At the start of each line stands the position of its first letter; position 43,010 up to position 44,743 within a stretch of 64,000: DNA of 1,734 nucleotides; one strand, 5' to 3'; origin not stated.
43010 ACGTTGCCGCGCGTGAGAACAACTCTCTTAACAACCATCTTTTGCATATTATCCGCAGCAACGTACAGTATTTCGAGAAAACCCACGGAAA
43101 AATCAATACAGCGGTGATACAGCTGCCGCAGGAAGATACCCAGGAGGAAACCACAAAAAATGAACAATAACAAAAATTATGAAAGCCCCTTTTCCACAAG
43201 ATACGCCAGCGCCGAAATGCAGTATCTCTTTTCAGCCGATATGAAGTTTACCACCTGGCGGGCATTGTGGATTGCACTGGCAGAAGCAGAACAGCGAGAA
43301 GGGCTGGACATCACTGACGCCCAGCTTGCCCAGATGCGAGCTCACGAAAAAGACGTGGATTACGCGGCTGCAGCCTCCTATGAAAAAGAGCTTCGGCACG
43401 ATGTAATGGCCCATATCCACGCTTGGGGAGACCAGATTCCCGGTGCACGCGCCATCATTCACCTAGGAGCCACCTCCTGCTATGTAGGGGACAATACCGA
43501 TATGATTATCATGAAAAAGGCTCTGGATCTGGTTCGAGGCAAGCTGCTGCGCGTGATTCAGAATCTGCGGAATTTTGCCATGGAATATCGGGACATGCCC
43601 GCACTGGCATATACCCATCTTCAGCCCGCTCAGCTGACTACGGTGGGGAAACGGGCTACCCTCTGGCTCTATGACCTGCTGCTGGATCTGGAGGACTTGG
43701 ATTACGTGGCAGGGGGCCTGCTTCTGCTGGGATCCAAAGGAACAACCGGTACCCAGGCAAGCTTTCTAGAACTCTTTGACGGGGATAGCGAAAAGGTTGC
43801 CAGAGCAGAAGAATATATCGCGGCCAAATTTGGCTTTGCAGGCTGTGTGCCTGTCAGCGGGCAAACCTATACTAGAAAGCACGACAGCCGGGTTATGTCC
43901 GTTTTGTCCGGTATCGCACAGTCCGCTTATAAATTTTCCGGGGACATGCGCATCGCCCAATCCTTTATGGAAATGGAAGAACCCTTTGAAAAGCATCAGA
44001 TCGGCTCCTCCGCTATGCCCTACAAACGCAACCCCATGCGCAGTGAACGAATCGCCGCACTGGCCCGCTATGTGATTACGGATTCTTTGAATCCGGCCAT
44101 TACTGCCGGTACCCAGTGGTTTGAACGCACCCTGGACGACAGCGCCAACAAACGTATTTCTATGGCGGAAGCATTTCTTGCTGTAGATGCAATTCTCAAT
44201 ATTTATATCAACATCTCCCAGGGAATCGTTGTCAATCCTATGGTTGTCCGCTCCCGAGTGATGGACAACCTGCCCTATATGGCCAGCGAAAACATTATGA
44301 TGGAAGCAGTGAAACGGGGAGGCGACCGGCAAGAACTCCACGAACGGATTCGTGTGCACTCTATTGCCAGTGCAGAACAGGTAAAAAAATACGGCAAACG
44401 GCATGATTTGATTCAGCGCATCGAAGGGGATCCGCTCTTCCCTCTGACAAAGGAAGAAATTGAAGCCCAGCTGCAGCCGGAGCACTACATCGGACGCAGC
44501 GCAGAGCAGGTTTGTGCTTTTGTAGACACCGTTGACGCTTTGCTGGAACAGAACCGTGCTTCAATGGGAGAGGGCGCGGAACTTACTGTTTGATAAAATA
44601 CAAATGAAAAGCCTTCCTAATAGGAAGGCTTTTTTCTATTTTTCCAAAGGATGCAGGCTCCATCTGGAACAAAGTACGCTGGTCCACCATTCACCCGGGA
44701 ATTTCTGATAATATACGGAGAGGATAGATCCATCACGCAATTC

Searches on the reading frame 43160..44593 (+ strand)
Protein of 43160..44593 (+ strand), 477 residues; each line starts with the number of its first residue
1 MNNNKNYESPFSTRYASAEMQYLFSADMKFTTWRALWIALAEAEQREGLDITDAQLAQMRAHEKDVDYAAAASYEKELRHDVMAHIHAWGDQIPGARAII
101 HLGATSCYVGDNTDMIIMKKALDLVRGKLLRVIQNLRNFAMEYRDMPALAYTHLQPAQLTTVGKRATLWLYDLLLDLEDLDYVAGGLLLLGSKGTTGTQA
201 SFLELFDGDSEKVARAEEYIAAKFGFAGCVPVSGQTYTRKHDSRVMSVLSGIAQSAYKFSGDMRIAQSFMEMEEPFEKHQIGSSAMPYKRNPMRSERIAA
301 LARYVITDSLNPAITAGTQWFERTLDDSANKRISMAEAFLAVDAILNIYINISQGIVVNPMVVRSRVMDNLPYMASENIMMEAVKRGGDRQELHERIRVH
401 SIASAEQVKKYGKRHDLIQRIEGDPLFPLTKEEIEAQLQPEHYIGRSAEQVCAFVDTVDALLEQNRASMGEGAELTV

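Call 73: search_protein_families(library=pfam, proteins=[window:43160-44593:+], max_evalue=0.00001)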
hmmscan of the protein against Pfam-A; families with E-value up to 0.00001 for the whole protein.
window:43160-44593:+ (477 aa): 2 families
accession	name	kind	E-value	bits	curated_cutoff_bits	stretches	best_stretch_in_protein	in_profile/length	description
PF00206.25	Lyase_1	-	7.6e-21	75.3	27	1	92-305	97-310/312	Lyase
PF10397.14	ADSL_C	-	8.1e-21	74.6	32.7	1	372-451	1-76/79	Adenylosuccinate lyase C-terminus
